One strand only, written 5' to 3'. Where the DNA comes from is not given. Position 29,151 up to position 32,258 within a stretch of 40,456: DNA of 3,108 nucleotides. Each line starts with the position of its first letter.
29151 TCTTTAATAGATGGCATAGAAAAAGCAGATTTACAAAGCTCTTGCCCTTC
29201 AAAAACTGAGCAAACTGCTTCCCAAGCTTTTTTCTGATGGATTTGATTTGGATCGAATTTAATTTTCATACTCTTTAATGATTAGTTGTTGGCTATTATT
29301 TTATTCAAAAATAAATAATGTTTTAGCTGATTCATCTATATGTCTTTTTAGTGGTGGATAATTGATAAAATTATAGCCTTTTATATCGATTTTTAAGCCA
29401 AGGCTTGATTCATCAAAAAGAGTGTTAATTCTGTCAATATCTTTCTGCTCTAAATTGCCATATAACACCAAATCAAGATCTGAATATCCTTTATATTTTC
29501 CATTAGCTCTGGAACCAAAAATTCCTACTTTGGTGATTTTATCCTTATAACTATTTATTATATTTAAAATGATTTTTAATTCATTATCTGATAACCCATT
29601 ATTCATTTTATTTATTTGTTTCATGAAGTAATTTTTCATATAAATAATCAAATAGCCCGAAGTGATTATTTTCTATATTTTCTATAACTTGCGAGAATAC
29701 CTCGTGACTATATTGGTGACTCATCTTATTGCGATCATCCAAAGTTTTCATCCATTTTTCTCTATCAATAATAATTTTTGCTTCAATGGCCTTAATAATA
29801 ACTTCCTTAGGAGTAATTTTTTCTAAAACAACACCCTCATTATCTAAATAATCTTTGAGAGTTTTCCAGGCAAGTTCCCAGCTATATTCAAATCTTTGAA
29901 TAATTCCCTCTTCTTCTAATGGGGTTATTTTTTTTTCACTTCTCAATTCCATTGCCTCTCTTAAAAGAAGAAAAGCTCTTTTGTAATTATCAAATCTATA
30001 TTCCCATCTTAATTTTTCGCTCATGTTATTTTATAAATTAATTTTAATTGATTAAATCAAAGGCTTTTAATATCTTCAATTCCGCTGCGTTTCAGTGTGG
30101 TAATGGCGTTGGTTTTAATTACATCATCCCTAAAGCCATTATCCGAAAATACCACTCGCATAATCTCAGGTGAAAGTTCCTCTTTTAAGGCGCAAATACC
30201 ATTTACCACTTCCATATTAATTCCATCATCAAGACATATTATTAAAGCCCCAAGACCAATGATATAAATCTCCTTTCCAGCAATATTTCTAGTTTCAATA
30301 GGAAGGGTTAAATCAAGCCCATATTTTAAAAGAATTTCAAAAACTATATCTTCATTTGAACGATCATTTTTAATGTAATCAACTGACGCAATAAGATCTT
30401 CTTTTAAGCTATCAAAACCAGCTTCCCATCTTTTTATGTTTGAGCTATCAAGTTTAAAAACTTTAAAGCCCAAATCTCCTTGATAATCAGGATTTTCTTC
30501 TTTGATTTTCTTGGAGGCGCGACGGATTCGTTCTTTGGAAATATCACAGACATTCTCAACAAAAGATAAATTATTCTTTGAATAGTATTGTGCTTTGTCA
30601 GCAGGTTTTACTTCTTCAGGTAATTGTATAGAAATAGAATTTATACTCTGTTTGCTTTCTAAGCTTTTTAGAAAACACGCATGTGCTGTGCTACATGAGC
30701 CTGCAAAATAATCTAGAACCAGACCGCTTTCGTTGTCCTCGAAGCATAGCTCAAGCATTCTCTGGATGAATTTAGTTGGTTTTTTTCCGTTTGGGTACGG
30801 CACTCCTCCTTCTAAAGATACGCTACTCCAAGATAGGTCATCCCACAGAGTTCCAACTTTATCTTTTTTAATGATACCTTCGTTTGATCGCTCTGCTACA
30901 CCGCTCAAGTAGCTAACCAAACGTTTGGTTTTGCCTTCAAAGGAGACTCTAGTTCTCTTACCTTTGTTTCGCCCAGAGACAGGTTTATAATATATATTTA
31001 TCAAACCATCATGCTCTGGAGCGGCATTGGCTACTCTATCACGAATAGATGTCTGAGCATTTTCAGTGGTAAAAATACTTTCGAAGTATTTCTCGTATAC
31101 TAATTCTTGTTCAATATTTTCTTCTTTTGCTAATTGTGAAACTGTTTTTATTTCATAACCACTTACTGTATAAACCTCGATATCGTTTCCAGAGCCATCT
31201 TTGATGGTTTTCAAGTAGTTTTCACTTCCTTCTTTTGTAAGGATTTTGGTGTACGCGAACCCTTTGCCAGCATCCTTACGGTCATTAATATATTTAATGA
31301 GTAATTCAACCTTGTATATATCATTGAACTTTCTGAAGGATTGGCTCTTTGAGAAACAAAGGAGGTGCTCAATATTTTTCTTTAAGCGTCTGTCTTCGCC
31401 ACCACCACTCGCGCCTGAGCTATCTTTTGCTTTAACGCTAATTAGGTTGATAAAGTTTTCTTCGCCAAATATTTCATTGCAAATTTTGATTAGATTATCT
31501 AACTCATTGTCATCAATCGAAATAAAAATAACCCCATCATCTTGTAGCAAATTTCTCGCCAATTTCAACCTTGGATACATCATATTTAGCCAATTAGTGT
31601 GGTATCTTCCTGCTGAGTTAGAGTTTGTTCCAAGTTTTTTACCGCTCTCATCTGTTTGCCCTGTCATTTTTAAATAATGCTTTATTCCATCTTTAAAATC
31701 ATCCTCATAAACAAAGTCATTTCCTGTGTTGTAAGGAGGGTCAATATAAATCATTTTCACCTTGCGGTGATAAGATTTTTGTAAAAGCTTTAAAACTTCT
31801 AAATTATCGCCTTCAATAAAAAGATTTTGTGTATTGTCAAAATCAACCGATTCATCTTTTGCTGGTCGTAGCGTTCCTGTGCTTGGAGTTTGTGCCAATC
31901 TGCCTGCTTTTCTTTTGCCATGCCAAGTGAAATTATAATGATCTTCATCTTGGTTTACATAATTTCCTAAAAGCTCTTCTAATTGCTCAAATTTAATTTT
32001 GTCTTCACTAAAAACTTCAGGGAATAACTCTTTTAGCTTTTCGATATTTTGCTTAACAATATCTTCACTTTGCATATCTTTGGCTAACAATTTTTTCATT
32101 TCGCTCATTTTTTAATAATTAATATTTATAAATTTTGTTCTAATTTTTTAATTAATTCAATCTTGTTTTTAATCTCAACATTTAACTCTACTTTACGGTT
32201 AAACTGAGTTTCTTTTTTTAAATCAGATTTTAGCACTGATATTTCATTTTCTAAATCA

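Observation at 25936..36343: Composite seven-gene defence-like operon: HTH, PLD/SNF2 helicase, DUF4391, Mod, HEPN/MNT, Res, orf107, directly downstream of tRNA-Ser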

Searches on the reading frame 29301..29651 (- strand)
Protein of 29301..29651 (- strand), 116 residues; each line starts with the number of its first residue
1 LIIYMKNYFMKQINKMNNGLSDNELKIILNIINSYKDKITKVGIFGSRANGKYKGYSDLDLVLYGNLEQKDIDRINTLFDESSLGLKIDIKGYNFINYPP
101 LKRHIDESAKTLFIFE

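Call 5: search_protein_families(library=pfam, proteins=[window:29301-29651:-], max_evalue=0.01)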
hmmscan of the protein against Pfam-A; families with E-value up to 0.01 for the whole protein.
window:29301-29651:- (116 aa): 3 families
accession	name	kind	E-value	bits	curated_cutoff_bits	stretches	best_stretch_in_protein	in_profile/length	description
PF18765.7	Polbeta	-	7.6e-11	42.5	26.9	1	29-113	4-88/93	Polymerase beta, Nucleotidyltransferase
PF01909.29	NTP_transf_2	-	7e-09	36.4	21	1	27-105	3-86/93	Nucleotidyltransferase domain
PF22600.2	MTPAP-like_central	-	0.00032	21.2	27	1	26-67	27-67/139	Poly(A) RNA polymerase, mitochondrial-like, central palm domain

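Call 6: search_protein_families(library=padloc, proteins=[window:29301-29651:-], max_evalue=0.01)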
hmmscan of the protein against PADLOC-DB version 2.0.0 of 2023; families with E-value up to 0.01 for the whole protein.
window:29301-29651:- (116 aa): 8 families
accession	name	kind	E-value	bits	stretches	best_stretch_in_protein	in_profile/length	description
PDLC04906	PDC-S09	-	5.7e-07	27.8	1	31-110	10-96/98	-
PDLC04903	PDC-S09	-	1.9e-06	26.2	1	29-83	16-67/108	-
PDLC04904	PDC-S09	-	2.3e-06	25.8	1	23-96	11-83/104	-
PDLC03138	Specificity_I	-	1.3e-05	22.4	1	25-94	9-79/485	Type I specificity subunit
PDLC04368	PDC-M05A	-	1.5e-05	22.9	1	28-94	96-162/201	-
PDLC04902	PDC-S09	-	2.5e-05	22.5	1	30-110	14-93/97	-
PDLC04907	PDC-S09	-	0.00022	19.3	1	28-65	17-53/114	-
PDLC04905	PDC-S09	-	0.0013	17.1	1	38-113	20-99/101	-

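Call 7: search_protein_families(library=ncbifam, proteins=[window:29301-29651:-], max_evalue=0.01)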
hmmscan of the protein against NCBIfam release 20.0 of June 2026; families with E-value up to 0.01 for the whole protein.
window:29301-29651:- (116 aa): 2 families
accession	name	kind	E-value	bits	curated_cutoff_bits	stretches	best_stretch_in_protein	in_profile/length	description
NF047752.1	MntA_antitoxin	equivalog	0.00034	20.5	60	1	38-78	6-45/106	type VII toxin-antitoxin system MntA family adenylyltransferase antitoxin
NF033061.1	ANT_4p_I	equivalog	0.008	15.8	350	1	27-63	18-54/253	ANT(4')-I family aminoglycoside nucleotidyltransferase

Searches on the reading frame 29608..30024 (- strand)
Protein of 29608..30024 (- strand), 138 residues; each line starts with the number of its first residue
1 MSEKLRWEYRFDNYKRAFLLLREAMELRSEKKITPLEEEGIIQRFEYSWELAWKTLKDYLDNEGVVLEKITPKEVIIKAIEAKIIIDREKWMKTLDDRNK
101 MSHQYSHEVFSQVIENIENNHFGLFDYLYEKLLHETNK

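Call 5: search_protein_families(library=pfam, proteins=[window:29608-30024:-], max_evalue=0.01)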
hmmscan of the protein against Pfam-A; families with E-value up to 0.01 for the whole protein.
window:29608-30024:- (138 aa): 1 family
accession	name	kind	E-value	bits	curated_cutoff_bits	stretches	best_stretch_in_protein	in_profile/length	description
PF08780.16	NTase_sub_bind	-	1.9e-35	122.1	31.8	1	10-132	2-124/126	Nucleotidyltransferase substrate binding protein like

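Call 6: search_protein_families(library=padloc, proteins=[window:29608-30024:-], max_evalue=0.01)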
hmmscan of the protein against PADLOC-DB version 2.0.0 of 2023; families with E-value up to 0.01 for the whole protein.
window:29608-30024:- (138 aa): 0 families

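Call 7: search_protein_families(library=ncbifam, proteins=[window:29608-30024:-], max_evalue=0.01)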
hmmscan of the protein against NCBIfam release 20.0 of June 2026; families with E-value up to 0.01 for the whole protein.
window:29608-30024:- (138 aa): 1 family
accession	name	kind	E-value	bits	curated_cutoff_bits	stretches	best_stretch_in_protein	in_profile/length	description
TIGR01987.1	HI0074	subfamily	1.7e-26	92.7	55.8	1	10-132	1-121/123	HI0074 family nucleotidyltransferase substrate-binding subunit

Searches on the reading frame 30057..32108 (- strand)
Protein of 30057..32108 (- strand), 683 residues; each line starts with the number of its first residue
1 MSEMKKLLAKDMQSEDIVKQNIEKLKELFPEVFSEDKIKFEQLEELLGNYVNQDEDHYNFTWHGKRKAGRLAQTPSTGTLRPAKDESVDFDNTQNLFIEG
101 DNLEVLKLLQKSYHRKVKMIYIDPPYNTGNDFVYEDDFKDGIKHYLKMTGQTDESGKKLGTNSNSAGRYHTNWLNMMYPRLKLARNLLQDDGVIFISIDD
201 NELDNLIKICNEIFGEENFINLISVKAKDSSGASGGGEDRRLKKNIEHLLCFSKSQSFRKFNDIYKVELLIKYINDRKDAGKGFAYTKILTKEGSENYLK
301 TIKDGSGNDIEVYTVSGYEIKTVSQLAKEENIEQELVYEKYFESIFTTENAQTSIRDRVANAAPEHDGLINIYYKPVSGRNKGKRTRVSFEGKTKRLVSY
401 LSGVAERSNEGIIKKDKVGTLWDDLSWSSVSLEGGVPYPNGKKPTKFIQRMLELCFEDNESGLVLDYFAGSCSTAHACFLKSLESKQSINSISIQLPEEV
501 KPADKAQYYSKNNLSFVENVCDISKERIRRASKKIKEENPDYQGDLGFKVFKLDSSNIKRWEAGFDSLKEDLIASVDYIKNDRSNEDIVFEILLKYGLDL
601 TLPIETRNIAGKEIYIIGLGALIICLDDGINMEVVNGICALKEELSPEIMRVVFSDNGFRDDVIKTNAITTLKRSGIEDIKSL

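Call 5: search_protein_families(library=pfam, proteins=[window:30057-32108:-], max_evalue=0.01)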
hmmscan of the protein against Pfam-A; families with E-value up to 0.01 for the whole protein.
window:30057-32108:- (683 aa): 2 families
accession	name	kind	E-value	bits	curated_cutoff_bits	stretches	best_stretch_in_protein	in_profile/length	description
PF01555.25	N6_N4_Mtase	-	1.1e-28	101.1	26.7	1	117-479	1-200/221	DNA methylase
PF03602.21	Cons_hypoth95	-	0.0037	17.4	24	0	91-130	90-127/182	Conserved hypothetical protein 95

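Call 6: search_protein_families(library=padloc, proteins=[window:30057-32108:-], max_evalue=0.01)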
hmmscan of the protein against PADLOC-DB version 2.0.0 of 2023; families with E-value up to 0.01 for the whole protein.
window:30057-32108:- (683 aa): 25 families
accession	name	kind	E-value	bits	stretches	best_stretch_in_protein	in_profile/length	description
PDLC03634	MTase_III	-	1.2e-182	607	1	10-682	5-620/621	Type III methyltransferase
PDLC03641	MTase_III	-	7e-82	274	2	18-385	15-380/657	Type III methyltransferase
PDLC03637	MTase_III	-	2.6e-78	261.9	2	15-225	44-238/513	Type III methyltransferase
PDLC03644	MTase_III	-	1.9e-53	180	1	62-499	6-384/542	Type III methyltransferase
PDLC03635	MTase_III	-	4.9e-51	172.2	2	170-476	265-546/708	Type III methyltransferase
PDLC03636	MTase_III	-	1.1e-40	138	2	169-475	92-378/575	Type III methyltransferase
PDLC03642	MTase_III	-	6.5e-35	118.8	2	166-286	132-248/528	Type III methyltransferase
PDLC03638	MTase_III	-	4.9e-32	109.1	2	171-475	429-650/816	Type III methyltransferase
PDLC03640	MTase_III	-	8.3e-32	108.3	1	93-218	42-160/654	Type III methyltransferase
PDLC03354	MTase_II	-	9.6e-27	92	2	59-256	26-208/425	Type II methyltransferase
PDLC03639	MTase_III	-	5.6e-22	75.8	1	93-265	86-233/639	Type III methyltransferase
PDLC03646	MTase_III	-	5.3e-20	68.9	2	170-478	518-806/1057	Type III methyltransferase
PDLC03300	MTase_II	-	2.5e-18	64.2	1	92-230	9-142/302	Type II methyltransferase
PDLC03278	MTase_II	-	2e-17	61.7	2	171-278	44-144/390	Type II methyltransferase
PDLC03643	MTase_III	-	6.8e-16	56.4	2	177-311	1-129/465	Type III methyltransferase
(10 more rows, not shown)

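Call 7: search_protein_families(library=ncbifam, proteins=[window:30057-32108:-], max_evalue=0.01)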
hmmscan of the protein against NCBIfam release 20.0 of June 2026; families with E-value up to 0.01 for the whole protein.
window:30057-32108:- (683 aa): 1 family
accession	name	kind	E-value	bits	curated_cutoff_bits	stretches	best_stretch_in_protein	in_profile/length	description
NF008572.0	PRK11524.1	equivalog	1.1e-08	34.5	292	1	87-137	7-54/294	adenine-specific DNA-methyltransferase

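Call 50: search_solved_structures(query=window:30057-32108:-, max_evalue=0.01)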
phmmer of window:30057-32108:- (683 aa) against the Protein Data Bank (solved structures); distinct sequences matched with E-value up to 0.01: 3.
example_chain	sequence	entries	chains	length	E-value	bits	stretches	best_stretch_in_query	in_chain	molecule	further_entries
6k0w_B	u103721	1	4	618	2.8e-60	207.8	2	16-260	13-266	Adenine specific DNA methyltransferase (Mod)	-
4zcf_A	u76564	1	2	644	4.8e-51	177.3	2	20-233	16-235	Restriction endonuclease EcoP15I, modification subunit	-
7dsu_A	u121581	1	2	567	9.5e-19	70.6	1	84-224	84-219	Mbo45V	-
